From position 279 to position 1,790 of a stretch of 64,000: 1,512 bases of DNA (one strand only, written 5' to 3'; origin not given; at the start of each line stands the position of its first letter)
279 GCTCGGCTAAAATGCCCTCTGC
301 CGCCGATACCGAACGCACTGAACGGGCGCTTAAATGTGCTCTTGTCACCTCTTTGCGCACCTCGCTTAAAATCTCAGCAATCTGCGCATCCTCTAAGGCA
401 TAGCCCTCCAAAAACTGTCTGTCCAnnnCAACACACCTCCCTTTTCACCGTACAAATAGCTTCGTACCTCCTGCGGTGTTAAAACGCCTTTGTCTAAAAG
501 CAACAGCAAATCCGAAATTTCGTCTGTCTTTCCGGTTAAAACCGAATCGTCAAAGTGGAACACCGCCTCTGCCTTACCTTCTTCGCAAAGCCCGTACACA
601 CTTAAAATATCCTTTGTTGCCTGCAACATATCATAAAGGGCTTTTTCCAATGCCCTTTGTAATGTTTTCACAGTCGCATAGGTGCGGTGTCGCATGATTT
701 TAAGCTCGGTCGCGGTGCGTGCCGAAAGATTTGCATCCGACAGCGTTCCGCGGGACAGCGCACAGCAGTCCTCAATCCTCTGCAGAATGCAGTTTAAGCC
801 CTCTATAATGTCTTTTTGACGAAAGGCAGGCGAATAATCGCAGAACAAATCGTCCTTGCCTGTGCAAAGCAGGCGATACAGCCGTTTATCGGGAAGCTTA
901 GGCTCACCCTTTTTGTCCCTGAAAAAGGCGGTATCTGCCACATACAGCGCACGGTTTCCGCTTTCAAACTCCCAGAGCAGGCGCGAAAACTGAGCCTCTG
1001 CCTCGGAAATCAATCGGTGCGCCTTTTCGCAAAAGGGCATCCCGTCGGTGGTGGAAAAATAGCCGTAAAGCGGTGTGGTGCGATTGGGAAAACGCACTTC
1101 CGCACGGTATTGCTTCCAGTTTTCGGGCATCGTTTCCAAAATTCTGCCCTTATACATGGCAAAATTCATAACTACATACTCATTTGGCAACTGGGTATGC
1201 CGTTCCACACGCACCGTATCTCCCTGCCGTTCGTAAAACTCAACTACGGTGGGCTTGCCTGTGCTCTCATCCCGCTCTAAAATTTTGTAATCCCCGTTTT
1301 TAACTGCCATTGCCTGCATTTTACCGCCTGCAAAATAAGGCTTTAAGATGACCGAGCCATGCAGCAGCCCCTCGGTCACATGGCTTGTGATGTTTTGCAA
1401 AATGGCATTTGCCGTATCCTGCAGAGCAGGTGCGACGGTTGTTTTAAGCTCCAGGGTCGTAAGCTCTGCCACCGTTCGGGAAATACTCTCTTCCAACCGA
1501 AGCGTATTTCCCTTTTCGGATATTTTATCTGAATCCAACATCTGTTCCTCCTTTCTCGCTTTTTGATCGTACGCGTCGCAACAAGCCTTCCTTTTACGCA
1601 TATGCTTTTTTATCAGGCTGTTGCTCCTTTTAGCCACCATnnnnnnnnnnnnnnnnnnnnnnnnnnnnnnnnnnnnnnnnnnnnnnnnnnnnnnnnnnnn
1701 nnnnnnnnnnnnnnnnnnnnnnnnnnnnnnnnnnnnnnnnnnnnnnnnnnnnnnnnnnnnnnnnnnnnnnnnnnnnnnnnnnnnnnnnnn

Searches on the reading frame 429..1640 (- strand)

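Call 19: search_protein_families(library=pfam, proteins=[window:429-1640:-], max_evalue=0.001)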
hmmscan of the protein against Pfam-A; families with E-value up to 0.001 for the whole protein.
window:429-1640:- (404 aa): 1 family
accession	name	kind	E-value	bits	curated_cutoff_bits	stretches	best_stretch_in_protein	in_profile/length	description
PF05133.19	SPP1_portal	-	8.8e-05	22.1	25.5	1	167-388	173-385/416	Phage portal protein, SPP1 Gp6-like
